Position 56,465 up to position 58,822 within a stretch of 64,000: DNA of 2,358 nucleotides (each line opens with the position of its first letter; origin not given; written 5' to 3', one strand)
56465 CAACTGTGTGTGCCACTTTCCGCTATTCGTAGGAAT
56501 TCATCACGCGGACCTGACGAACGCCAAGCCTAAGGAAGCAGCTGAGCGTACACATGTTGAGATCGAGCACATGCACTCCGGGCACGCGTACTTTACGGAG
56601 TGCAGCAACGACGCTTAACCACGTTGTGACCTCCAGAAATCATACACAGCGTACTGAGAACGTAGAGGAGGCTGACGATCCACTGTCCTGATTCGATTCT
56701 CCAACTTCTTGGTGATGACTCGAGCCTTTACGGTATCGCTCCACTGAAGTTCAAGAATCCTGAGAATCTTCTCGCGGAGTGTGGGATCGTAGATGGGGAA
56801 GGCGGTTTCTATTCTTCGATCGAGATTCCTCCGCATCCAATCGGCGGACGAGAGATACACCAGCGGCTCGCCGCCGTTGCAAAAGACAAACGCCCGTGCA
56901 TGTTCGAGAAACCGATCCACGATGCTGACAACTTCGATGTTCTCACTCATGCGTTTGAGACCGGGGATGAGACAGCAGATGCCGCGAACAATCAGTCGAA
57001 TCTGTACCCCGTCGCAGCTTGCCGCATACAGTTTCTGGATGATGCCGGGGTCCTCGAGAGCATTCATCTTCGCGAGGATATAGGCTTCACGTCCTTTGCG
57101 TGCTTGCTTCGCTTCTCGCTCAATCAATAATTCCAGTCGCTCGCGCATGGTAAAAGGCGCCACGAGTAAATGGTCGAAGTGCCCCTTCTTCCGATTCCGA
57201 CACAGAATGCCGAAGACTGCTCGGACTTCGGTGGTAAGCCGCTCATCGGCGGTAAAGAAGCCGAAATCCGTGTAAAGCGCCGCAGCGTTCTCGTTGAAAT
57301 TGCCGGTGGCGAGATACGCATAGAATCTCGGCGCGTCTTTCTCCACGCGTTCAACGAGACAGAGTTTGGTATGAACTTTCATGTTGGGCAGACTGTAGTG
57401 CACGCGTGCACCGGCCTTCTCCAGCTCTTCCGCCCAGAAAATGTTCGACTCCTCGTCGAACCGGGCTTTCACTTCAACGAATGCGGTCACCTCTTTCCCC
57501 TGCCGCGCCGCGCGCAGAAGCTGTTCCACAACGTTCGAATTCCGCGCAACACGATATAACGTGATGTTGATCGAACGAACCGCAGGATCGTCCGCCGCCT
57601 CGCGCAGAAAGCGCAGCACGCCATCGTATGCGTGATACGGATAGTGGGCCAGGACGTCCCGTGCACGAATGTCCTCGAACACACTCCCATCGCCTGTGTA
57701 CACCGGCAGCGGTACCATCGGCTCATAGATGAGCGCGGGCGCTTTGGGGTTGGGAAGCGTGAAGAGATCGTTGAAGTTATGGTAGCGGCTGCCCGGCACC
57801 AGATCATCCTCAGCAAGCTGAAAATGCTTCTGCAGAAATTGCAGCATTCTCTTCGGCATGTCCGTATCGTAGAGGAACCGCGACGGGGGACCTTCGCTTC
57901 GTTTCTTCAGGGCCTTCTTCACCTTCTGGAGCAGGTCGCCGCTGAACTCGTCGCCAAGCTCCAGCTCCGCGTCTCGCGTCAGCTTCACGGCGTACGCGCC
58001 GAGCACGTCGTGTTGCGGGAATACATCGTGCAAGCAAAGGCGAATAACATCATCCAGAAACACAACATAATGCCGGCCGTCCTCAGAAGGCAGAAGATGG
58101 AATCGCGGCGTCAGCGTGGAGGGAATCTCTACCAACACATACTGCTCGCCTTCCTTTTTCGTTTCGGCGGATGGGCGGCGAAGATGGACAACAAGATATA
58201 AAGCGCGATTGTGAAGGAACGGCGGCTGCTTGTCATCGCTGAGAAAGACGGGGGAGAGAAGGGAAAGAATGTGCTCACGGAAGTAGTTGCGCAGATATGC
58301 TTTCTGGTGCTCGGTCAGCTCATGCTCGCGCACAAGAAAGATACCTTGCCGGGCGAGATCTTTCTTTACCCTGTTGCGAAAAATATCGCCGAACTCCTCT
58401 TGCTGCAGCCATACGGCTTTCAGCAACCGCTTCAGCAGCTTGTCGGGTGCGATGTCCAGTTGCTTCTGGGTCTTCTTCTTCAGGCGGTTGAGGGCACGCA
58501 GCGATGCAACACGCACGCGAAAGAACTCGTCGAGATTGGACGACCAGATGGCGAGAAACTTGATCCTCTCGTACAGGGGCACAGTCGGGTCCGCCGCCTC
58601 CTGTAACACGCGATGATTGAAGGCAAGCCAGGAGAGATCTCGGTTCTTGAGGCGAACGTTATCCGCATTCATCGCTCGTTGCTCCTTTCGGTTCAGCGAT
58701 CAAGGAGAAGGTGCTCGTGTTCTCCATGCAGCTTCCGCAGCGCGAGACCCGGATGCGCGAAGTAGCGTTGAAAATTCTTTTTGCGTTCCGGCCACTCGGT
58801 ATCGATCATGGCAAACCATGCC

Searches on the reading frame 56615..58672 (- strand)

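Call 57: search_protein_families(library=pfam, proteins=[window:56615-58672:-], max_evalue=0.00001)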
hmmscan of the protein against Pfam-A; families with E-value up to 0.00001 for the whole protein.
window:56615-58672:- (685 aa): 5 families
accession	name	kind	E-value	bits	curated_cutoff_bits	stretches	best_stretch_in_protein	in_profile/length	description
PF13090.12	PP_kinase_C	-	1.9e-68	229.7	25.8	1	502-673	1-172/172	Polyphosphate kinase C-terminal domain 2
PF17941.7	PP_kinase_C_1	-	1.6e-65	220.2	25.7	1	330-495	1-166/167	Polyphosphate kinase C-terminal domain 1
PF02503.22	PP_kinase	-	5.6e-53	179.8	31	1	123-306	2-183/183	Polyphosphate kinase middle domain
PF13089.11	PP_kinase_N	-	7.2e-33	113.5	23.8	1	10-114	3-107/107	Polyphosphate kinase N-terminal domain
PF13091.12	PLDc_2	-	5.6e-14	52.5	27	1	364-487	8-128/132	PLD-like domain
